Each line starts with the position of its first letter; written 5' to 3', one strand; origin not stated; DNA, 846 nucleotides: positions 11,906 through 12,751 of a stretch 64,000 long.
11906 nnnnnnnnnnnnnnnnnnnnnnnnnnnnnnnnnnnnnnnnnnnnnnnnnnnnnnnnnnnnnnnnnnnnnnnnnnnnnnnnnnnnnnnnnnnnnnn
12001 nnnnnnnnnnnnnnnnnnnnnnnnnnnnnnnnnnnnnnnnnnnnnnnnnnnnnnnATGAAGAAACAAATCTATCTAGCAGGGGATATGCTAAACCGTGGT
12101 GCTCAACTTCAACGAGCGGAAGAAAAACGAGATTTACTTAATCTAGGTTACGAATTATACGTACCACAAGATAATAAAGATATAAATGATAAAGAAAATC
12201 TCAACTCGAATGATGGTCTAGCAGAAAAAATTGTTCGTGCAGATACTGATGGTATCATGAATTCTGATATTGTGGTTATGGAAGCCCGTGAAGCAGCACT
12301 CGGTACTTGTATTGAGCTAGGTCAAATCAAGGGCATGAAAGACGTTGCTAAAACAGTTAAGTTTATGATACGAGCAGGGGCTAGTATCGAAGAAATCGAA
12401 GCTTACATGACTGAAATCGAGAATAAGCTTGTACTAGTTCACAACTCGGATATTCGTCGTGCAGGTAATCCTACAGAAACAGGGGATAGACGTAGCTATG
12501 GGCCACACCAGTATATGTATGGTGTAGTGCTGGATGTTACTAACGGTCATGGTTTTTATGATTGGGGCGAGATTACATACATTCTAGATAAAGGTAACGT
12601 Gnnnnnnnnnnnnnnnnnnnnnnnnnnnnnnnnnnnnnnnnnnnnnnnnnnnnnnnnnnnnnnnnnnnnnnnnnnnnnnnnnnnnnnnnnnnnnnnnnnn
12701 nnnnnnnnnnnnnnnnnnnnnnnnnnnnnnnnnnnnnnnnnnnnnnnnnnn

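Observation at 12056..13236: Ndt-fold enzyme translationally coupled to a PnuC-like nicotinamide-riboside transporter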

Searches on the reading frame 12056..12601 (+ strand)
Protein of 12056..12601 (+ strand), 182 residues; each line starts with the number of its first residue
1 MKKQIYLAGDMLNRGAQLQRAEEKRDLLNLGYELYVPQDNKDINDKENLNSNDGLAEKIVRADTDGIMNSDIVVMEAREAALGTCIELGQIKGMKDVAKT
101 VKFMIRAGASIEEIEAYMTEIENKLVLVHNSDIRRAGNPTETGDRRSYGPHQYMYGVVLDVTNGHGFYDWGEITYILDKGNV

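Call 3: search_protein_families(library=pfam, proteins=[window:12056-12601:+], max_evalue=1)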
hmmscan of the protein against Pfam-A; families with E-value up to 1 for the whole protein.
window:12056-12601:+ (182 aa): 4 families
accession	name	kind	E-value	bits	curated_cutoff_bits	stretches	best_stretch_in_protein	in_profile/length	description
PF05014.21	Nuc_deoxyrib_tr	-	2.5e-09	37.7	28.8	1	5-108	1-104/117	Nucleoside 2-deoxyribosyltransferase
PF15891.11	Nuc_deoxyri_tr2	-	0.00091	20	30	1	2-95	1-95/105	Nucleoside 2-deoxyribosyltransferase like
PF10613.14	Lig_chan-Glu_bd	-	0.098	13.2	30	1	25-81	40-95/115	Ligated ion channel L-glutamate- and glycine-binding site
PF22937.1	PDXDC1-like_cen2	-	0.12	13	29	1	30-113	22-101/104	PDXDC1-like second central domain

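Call 4: search_protein_families(library=phrogs, proteins=[window:12056-12601:+], max_evalue=0.01)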
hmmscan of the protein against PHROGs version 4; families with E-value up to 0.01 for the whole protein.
window:12056-12601:+ (182 aa): 2 families
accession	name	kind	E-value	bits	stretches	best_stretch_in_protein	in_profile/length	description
phrog_1817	-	DNA, RNA and nucleotide metabolism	3.6e-62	210.4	1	2-180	6-187/192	nucleoside 2-deoxyribosyltransferase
phrog_7995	-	DNA, RNA and nucleotide metabolism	0.00016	22.1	1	2-90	21-119/336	nucleoside deoxyribosyltransferase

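Call 5: search_protein_families(library=ncbifam, proteins=[window:12056-12601:+], max_evalue=1)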
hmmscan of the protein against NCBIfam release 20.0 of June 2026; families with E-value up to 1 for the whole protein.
window:12056-12601:+ (182 aa): 1 family
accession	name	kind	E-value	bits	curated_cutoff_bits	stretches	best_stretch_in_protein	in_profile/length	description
NF007542.0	PRK10157.1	subfamily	0.046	12.4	610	1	41-105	194-255/428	FAD-dependent oxidoreductase FixC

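Call 9: search_dna_similar(query=window:12056-12601:+, collection=phages, mode=protein, max_rows=60, rows=spread, max_evalue=0.001)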
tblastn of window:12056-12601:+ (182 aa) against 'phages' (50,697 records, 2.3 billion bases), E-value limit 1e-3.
Records with a match: 515; places in all: 516; records where one place covers at least 80% of the query: 507.
Best place of each record, by identity: >=99% 4; 95-99% 1; 90-95% 27; 80-90% 17; <60% 466.
By first word of the organism name: Staphylococcus 393; Vibrio 51; Clostridium 34; Aeromonas 10; Proteus 8; Mammaliicoccus 7; Cronobacter 6; Escherichia 2; Pantoea 1; Arcanobacterium 1; and 2 more.
By host as written in the record: Staphylococcus aureus 112; Staphylococcus sp. 46; - 37; Vibrio harveyi BAA-1116 36; Clostridium sporogenes ATCC-15579 30; Staphylococcus carnosus TM300 22; Staphylococcus aureus ATCC 25923 10; Staphylococcus xylosus M1997-2/10 9; and 112 more.
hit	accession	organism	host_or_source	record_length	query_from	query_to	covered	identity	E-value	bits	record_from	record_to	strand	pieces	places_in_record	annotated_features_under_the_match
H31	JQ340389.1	Vibrio phage pVp-1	Vibrio parahaemolyticus ATCC 33844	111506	1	182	100%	100.0%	9e-119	374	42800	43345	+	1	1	hypothetical protein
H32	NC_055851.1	Vibrio phage Athena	Vibrio harveyi BAA-1116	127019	1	181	99%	92.8%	3e-110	350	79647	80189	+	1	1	nucleoside 2-deoxyribosyltransferase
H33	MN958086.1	Vibrio phage Bennett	Vibrio harveyi BAA-1116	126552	1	181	99%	92.3%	3e-109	347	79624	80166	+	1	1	hypothetical protein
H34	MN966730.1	Vibrio phage Cilsick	Vibrio harveyi BAA-1116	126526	1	181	99%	90.1%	1e-104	334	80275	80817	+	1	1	hypothetical protein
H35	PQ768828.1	Vibrio phage Luma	Vibrio campbellii BB120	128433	1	180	99%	87.2%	6e-102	326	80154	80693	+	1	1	hypothetical protein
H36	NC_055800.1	Vibrio phage Brizo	Vibrio campbellii ATCC BAA-1116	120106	1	180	99%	86.7%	2e-101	325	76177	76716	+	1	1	114: nucleoside 2-deoxyribosyltransferase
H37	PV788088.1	Clostridium phage CS38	Clostridium sporogenes ATCC-15579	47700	3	181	98%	49.2%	2e-47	170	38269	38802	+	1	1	nucleoside 2-deoxyribosyltransferase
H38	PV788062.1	Clostridium phage CS02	Clostridium sporogenes ATCC-15579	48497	3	181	98%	49.2%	2e-47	170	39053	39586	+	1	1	nucleoside 2-deoxyribosyltransferase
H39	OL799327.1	Aeromonas phage BUCT695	Aeromonas veronii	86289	4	173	93%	51.4%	3e-44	161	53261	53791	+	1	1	nucleoside 2-deoxyribosyltransferase | HNH endonuclease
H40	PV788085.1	Clostridium phage CS35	Clostridium sporogenes ATCC-15579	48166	3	177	96%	48.6%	1e-45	165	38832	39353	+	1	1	nucleoside 2-deoxyribosyltransferase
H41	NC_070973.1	Cronobacter phage A24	Cronobacter sp.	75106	4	173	93%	49.4%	4e-44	160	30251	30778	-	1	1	nucleoside 2-deoxyribosyltransferase | hypothetical protein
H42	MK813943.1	Aeromonas phage 4_4572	Aeromonas hydrophila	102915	4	177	96%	48.1%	9e-44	160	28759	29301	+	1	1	44572_060: hypothetical protein | 44572_059: hypothetical protein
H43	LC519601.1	Cronobacter phage vB_CsaP_009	Cronobacter sakazakii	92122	3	167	91%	46.5%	4e-39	146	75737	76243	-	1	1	hypothetical protein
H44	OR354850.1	Staphylococcus phage S-CoN_Ph27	Staphylococcus sp.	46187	4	173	93%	41.0%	4e-26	109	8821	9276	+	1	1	nucleoside 2-deoxyribosyltransferase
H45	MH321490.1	Staphylococcus phage Quidividi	Staphylococcus epidermidis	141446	4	179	97%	36.4%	1e-20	94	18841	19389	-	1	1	nucleoside 2-deoxyribosyltransferase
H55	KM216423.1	Staphylococcus phage P108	Staphylococcus aureus XN108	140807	3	179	97%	33.7%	1e-20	94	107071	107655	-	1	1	nucleoside 2-deoxyribosyltransferase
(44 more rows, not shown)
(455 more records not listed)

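Call 11: search_solved_structures(query=window:12056-12601:+, max_evalue=10, show_alignments=3)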
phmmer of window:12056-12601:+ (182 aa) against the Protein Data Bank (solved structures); distinct sequences matched with E-value up to 10: 5.
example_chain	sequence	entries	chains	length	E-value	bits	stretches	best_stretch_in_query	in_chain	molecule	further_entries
7m5h_A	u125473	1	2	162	0.0022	21.2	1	4-99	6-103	Nucleoside 2-deoxyribosyltransferase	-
7jh5_A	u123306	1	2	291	0.11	15.6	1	5-126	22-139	Co-LOCKR: de novo designed protein switch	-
8vl4_A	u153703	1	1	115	0.82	12.8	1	92-123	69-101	De novo design protein 312 parent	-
2cvj_A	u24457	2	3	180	0.92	12.6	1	75-176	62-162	thioredoxin reductase related protein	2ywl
2kq9_A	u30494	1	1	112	1.2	12.2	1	34-91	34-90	DnaK suppressor protein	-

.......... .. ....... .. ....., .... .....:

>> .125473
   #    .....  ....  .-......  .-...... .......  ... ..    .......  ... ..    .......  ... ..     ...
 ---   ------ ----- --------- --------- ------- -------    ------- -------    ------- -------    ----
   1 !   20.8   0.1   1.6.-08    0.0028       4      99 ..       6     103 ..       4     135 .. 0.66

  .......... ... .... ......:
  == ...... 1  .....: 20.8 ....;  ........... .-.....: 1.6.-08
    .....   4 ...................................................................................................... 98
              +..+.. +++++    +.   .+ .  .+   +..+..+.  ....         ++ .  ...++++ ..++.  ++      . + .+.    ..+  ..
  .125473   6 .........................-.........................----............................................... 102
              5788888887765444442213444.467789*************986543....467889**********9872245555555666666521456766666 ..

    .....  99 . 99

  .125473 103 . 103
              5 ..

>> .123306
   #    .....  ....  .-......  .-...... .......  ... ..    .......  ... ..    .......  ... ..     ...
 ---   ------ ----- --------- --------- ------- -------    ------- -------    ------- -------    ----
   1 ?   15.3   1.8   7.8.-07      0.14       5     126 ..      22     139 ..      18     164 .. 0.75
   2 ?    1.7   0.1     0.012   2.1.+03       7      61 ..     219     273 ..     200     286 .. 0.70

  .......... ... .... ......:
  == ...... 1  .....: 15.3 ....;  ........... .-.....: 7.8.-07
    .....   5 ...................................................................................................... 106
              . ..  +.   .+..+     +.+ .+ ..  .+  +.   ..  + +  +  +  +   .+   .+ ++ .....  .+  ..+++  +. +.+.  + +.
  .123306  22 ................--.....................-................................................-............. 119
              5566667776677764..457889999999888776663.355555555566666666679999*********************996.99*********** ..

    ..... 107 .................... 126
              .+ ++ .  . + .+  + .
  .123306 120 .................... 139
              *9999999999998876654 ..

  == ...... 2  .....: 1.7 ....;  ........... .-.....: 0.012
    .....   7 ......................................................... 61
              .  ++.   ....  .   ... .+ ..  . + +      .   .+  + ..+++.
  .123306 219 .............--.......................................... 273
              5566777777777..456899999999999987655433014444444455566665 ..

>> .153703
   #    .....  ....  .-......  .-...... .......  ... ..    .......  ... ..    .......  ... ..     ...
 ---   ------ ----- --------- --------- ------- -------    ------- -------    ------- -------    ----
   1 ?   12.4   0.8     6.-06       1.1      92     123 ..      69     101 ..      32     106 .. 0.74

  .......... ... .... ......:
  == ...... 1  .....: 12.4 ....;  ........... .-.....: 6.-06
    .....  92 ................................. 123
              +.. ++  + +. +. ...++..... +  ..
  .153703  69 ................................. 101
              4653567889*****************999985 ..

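Call 13: find_homologous_proteins(query=window:12056-12601:+, max_evalue=0.001)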
Query window:12056-12601:+ (182 aa): 139 proteins with E <= 0.001 among 287 candidates; the best 120 are listed.
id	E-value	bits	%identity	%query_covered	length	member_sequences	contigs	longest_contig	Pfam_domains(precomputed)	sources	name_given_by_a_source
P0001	2.2e-115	401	100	100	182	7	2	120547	PF05014.22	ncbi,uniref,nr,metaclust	ncbi:hypothetical protein VPT02_081 [Vibrio phage VPT02]|uniref:Nucleoside 2-deoxyribosyltransferase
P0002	1.4e-107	375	93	99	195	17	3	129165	PF05014.22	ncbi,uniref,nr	ncbi:nucleoside 2-deoxyribosyltransferase [Vibrio phage Cody]|uniref:Uncharacterized protein n=2 Tax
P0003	8.5e-96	337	86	98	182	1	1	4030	PF05014.22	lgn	-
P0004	1.1e-94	333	81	99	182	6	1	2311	PF05014.22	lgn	-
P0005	1.7e-94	333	82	100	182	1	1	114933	PF05014.22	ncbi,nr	ncbi:hypothetical protein KIT04_076 [Vibrio phage KIT04]|nr:hypothetical protein KIT04_076 [Vibrio p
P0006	6.3e-87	308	80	98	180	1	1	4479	PF05014.22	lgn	-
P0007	1.3e-84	300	77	99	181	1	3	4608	PF05014.22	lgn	-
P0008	2.2e-81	290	76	98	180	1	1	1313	PF05014.22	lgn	-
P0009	6.0e-75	269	69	95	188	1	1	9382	PF15891.12,PF05014.22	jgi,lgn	jgi:hypothetical protein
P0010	9.0e-75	268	71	95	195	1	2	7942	PF05014.22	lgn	-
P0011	4.2e-73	263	70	95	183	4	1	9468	PF05014.22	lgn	-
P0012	6.3e-73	262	71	94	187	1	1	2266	PF05014.22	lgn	-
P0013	6.6e-72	259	75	91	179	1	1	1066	PF05014.22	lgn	-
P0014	1.2e-69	252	71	93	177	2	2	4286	PF05014.22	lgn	-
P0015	1.1e-66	242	66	98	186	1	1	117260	PF05014.22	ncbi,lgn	-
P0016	7.5e-63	230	63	93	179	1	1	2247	PF05014.22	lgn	-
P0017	3.9e-58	214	63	90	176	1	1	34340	PF05014.22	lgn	-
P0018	1.1e-55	206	58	94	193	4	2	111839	PF05014.22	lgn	-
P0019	5.5e-55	204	58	95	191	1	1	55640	PF05014.22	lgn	-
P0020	1.3e-54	203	57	98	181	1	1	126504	PF05014.22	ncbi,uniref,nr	ncbi:hypothetical protein AG74_123 [Vibrio phage AG74]|uniref:Nucleoside 2-deoxyribosyltransferase n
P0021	4.0e-51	191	54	95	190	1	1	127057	PF05014.22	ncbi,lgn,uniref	ncbi:nucleoside 2-deoxyribosyltransferase [Viridibacillus arvi]|uniref:nucleoside 2-deoxyribosyltran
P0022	4.4e-51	191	57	95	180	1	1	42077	PF05014.22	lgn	-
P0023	1.1e-50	190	53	99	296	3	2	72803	PF05014.22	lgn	-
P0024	2.5e-50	189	50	98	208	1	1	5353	PF05014.22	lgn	-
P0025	2.6e-50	189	51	99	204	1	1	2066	PF05014.22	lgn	-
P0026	4.6e-50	188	57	95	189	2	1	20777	PF05014.22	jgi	jgi:nucleoside 2-deoxyribosyltransferase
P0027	1.8e-49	186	52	95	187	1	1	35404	PF05014.22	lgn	-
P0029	4.1e-49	185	53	98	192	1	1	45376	PF05014.22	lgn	-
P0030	5.2e-48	181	53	94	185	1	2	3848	PF05014.22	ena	-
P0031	6.2e-48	181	54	95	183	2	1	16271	PF05014.22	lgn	-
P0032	9.0e-48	180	54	95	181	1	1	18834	PF05014.22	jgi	-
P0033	1.7e-47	179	53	94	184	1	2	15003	PF05014.22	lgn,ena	-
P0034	1.8e-47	179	48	96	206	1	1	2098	PF15891.12,PF05014.22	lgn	-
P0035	4.2e-47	178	57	91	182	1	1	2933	PF05014.22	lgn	-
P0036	4.8e-47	178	53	95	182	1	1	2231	PF05014.22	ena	-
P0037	5.8e-47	178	51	98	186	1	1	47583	PF05014.22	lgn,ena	-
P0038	6.0e-47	178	51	94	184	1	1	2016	PF05014.22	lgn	-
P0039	1.2e-46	177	51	95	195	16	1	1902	PF05014.22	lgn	-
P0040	1.7e-46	176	50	94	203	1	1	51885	PF05014.22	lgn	-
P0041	2.2e-46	176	52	94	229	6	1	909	PF05014.22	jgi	jgi:nucleoside 2-deoxyribosyltransferase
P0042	2.5e-46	176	51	94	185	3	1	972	PF05014.22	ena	-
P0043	2.9e-46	176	53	94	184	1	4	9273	PF05014.22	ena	-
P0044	4.7e-46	175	51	98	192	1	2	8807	PF05014.22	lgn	-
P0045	4.8e-46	175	52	95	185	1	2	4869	PF05014.22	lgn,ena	-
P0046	5.5e-46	175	50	98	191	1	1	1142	PF05014.22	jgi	jgi:hypothetical protein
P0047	5.7e-46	175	48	98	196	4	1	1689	PF05014.22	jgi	jgi:Nucleoside 2-deoxyribosyltransferase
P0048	5.8e-46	175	53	97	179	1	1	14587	PF05014.22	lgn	-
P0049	8.5e-46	174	51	93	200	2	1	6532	PF05014.22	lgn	-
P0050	8.8e-46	174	52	99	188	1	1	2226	PF05014.22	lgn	-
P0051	1.0e-45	174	53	94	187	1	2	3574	PF05014.22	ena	-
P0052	1.2e-45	173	51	97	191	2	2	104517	PF05014.22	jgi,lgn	jgi:nucleoside 2-deoxyribosyltransferase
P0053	1.2e-45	173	50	97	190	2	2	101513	PF05014.22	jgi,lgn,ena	-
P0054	1.8e-45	173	49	95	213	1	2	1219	PF05014.22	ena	-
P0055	2.3e-45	173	49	98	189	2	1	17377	PF05014.22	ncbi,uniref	ncbi:nucleoside 2-deoxyribosyltransferase [Priestia megaterium]|uniref:nucleoside 2-deoxyribosyltran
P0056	2.7e-45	172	51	95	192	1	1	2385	PF05014.22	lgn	-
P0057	2.7e-45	172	49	95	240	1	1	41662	PF05014.22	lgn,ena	-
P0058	5.3e-45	171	50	98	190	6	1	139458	PF05014.22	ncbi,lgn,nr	ncbi:nucleoside 2-deoxyribosyltransferase domain-containing protein [Bacillus spizizenii]|nr:nucleos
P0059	7.6e-45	171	49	95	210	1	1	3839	PF05014.22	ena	-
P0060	9.7e-45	171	50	93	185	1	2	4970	PF05014.22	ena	-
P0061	1.0e-44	170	49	95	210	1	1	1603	PF05014.22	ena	-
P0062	1.3e-44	170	50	93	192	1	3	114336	PF05014.22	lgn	-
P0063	1.5e-44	170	49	95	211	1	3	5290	PF05014.22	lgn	-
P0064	2.0e-44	170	53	92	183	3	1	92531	PF05014.22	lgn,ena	-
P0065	2.6e-44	169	48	98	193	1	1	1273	PF05014.22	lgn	-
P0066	2.6e-44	169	49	97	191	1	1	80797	PF05014.22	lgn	-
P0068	2.9e-44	169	51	93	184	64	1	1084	PF05014.22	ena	-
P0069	4.2e-44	168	51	94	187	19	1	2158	PF05014.22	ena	-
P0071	6.2e-44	168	51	93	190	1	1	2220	PF05014.22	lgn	-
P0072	7.8e-44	168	47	98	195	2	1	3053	PF05014.22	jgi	jgi:Nucleoside 2-deoxyribosyltransferase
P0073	9.4e-44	167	49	93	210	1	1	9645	PF05014.22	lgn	-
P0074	9.7e-44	167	48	94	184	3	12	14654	PF05014.22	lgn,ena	-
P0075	1.2e-43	167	46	96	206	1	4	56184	PF15891.12,PF05014.22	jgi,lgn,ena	-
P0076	1.9e-43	166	47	98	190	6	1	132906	PF15891.12,PF05014.22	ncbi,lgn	-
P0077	2.0e-43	166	53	92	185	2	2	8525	PF05014.22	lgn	-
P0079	2.9e-43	166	48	97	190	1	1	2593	PF05014.22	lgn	-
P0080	3.5e-43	165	47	98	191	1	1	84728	PF05014.22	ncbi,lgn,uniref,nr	ncbi:nucleoside 2-deoxyribosyltransferase [Bacillus pumilus]|uniref:nucleoside 2-deoxyribosyltransfe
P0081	4.6e-43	165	48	95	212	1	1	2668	PF05014.22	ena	-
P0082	4.7e-43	165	44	99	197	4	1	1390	PF05014.22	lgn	-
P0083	4.9e-43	165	48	95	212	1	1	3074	PF05014.22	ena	-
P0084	5.3e-43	165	47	95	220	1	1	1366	PF05014.22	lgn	-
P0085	6.1e-43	165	52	93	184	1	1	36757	PF05014.22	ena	-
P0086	6.2e-43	165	48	95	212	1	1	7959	PF05014.22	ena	-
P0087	6.3e-43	165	48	95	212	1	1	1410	PF05014.22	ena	-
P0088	7.3e-43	164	52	93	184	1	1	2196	PF05014.22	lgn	-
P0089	9.0e-43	164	48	95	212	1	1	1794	PF05014.22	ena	-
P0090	1.2e-42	164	48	95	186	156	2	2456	PF05014.22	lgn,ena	-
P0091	1.3e-42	164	51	93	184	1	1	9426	PF05014.22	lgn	-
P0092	1.4e-42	164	47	95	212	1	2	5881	PF05014.22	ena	-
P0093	1.4e-42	163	48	95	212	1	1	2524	PF05014.22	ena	-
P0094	1.5e-42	163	48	98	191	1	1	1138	PF05014.22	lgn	-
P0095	1.6e-42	163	49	93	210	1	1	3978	PF05014.22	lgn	-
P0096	1.6e-42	163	51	93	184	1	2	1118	PF05014.22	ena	-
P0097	1.7e-42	163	47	95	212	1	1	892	PF05014.22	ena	-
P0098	2.0e-42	163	51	94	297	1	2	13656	PF05014.22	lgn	-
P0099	2.2e-42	163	51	93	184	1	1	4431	PF05014.22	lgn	-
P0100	2.2e-42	163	47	95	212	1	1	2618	PF05014.22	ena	-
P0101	2.2e-42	163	51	93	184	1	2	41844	PF05014.22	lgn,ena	-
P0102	2.3e-42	163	48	95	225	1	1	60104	PF05014.22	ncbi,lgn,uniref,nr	ncbi:nucleoside 2-deoxyribosyltransferase [Abyssicoccus albus]|uniref:Nucleoside 2-deoxyribosyltrans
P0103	2.7e-42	163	50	93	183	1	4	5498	PF05014.22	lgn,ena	-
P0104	2.9e-42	162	47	95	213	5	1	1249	PF05014.22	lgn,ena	-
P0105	3.1e-42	162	51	93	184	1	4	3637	PF05014.22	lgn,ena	-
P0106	3.3e-42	162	50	93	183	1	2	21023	PF05014.22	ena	-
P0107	4.6e-42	162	47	95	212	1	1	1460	PF05014.22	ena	-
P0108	4.7e-42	162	49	93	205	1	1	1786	PF05014.22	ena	-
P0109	5.5e-42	162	47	95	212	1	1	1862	PF05014.22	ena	-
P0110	1.1e-41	161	47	93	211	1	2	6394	PF05014.22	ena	-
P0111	1.1e-41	161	47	95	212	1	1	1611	PF05014.22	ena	-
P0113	1.4e-41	160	47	99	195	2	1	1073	PF05014.22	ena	-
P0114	1.4e-41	160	47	99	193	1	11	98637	PF05014.22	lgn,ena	-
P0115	1.9e-41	160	47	99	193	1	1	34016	PF05014.22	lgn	-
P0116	2.5e-41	159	47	99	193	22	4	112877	PF05014.22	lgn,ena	-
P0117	2.9e-41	159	47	95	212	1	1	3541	PF05014.22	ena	-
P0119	4.9e-41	159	47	95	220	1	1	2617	PF05014.22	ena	-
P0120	1.0e-40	157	48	94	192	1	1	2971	PF05014.22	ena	-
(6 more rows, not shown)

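Call 29: search_solved_structures(query=A1, max_evalue=1, show_alignments=5)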
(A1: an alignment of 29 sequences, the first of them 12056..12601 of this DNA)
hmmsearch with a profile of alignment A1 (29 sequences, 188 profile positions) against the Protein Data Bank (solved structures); distinct sequences matched with E-value up to 1: 2.
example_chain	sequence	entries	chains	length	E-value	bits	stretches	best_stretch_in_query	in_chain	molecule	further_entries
7m5h_A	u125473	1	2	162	1.6e-07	34.3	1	2-123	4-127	Nucleoside 2-deoxyribosyltransferase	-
6evs_A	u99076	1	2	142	0.11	15.2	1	2-89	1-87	N-deoxyribosyltransferase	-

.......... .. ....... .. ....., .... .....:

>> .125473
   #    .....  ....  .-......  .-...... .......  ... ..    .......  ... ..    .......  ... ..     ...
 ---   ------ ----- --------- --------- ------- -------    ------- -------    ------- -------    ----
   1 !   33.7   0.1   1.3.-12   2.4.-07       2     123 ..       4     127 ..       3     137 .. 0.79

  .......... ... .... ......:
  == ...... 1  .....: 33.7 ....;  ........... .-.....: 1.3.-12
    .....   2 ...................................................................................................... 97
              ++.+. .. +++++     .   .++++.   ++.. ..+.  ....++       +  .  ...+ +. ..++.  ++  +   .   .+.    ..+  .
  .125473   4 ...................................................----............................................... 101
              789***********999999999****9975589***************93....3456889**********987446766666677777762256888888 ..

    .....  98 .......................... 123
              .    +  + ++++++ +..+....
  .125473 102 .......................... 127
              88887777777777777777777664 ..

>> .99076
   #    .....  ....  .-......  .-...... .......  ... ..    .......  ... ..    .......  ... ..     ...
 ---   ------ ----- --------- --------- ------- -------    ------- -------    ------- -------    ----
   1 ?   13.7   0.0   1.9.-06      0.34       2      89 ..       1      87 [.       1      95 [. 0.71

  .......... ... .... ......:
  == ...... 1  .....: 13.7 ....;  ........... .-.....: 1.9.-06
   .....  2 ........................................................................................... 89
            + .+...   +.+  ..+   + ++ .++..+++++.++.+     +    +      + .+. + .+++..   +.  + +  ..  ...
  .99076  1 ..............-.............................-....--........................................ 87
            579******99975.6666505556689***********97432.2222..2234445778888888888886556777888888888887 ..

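Call 32: get_annotated_region(hit=H55, flank=4000)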
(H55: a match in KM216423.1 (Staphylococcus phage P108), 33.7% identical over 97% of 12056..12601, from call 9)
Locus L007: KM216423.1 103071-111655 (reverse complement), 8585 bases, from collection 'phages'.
description: Staphylococcus phage P108, complete genome.
organism: Staphylococcus phage P108 (NCBI taxid 1526408)
taxonomy: Viruses; Duplodnaviria; Heunggongvirae; Uroviricota; Caudoviricetes; Herelleviridae; Twortvirinae; Kayvirus; Kayvirus P108
host: Staphylococcus aureus XN108; source: -; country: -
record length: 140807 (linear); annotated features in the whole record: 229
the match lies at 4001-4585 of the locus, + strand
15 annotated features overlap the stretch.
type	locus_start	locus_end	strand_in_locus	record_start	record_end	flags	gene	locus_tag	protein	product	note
CDS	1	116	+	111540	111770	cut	-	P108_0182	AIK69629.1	transcriptional regulator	-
CDS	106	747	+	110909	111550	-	-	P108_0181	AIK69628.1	hypothetical protein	-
CDS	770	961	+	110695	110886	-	-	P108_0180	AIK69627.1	hypothetical protein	-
CDS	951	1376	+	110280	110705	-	-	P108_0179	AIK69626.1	putative ribonuclease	-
CDS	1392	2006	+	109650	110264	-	-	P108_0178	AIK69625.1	hypothetical protein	-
CDS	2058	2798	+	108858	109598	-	-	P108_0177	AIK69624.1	phosphate starvation-inducible protein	PhoH; predicted ATPase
CDS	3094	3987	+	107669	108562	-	-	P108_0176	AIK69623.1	putative DNA ligase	-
CDS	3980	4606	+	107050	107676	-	-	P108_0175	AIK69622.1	nucleoside 2-deoxyribosyltransferase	-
CDS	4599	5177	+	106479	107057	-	-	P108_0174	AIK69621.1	hypothetical protein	-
CDS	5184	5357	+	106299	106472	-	-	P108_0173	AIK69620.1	hypothetical protein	-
CDS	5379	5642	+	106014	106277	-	-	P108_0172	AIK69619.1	hypothetical protein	-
CDS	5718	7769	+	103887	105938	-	-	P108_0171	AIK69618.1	hypothetical protein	-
CDS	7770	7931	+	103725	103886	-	-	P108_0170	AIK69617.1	hypothetical protein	-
CDS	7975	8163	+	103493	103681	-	-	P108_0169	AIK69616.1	hypothetical protein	-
CDS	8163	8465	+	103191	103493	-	-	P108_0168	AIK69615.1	hypothetical protein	-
